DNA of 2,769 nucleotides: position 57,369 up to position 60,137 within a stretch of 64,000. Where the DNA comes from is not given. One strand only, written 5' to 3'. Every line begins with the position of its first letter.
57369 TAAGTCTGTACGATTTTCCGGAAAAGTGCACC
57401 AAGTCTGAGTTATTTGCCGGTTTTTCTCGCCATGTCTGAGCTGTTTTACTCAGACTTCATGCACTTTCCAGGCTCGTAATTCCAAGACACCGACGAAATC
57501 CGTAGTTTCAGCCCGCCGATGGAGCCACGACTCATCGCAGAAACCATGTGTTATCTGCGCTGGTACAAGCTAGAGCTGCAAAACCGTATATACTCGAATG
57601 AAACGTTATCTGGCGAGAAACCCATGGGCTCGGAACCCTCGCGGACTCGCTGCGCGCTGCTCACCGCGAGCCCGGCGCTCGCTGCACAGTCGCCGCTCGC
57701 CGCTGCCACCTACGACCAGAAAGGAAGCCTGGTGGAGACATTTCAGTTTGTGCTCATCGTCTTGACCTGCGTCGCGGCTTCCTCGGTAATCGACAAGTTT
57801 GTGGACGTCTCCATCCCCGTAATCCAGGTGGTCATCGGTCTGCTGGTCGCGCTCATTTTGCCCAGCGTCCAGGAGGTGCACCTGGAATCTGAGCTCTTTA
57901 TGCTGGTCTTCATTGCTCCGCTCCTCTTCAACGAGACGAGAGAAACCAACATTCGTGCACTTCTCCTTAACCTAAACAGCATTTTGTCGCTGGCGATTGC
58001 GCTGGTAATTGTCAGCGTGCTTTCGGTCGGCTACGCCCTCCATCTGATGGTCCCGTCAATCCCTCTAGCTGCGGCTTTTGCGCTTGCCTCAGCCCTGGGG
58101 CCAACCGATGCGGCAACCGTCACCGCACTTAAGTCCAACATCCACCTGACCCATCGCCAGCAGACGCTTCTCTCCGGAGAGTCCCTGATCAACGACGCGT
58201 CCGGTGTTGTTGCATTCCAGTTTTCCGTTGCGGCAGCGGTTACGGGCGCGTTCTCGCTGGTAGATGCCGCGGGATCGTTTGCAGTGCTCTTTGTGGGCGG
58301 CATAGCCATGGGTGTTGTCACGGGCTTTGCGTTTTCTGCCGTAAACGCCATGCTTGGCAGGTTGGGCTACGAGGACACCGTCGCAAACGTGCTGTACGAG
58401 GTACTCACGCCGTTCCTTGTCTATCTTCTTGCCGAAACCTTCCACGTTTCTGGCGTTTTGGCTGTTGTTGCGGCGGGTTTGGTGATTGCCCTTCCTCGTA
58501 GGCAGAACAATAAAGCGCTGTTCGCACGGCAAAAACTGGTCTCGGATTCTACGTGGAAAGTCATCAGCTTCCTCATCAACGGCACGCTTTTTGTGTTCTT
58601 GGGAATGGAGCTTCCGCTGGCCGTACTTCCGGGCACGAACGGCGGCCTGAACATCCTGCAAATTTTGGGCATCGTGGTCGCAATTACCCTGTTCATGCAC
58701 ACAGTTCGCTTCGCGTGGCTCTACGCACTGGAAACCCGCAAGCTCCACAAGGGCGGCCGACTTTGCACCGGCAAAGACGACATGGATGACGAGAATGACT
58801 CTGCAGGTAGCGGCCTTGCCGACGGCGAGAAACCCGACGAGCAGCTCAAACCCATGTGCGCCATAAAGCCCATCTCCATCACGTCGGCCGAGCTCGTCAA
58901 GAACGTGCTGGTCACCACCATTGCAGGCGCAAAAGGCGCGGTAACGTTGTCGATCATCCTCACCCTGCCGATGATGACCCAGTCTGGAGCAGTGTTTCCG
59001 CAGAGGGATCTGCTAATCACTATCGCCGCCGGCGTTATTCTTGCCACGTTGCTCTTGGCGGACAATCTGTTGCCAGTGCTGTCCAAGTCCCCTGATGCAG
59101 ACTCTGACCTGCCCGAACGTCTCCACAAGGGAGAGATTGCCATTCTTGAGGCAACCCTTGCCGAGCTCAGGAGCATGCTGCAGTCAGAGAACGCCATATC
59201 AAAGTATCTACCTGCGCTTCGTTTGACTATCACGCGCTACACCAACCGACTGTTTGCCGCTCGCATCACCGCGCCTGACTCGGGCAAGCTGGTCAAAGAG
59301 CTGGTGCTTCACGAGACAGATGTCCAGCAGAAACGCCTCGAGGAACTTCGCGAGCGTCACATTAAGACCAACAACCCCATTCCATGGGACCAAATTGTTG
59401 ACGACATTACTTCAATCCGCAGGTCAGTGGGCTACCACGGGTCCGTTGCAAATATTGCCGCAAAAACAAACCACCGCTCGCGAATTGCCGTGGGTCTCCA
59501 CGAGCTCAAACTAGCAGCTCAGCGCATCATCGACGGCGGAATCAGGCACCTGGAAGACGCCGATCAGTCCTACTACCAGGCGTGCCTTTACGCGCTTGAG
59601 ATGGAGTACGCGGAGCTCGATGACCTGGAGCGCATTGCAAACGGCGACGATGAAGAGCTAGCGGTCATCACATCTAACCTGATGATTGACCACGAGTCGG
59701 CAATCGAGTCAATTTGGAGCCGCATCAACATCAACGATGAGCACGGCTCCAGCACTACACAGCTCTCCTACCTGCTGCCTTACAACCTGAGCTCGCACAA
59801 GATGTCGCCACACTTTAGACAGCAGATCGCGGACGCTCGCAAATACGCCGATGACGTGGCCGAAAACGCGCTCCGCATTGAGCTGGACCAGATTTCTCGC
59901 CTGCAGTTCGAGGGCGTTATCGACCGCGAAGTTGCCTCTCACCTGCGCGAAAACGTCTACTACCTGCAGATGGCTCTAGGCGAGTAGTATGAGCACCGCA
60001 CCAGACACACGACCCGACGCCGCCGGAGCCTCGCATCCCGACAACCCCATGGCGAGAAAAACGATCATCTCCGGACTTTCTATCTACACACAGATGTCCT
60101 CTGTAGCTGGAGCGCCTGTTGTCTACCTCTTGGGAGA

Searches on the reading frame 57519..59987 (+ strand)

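Call 38: search_protein_families(library=pfam, proteins=[window:57519-59987:+], max_evalue=0.00001)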
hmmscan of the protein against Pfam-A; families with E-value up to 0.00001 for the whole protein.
window:57519-59987:+ (822 aa): 1 family
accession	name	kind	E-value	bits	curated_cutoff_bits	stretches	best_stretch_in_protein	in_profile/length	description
PF00999.27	Na_H_Exchanger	-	1.1e-44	153.3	26.2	1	88-513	9-364/375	Sodium/hydrogen exchanger, transmembrane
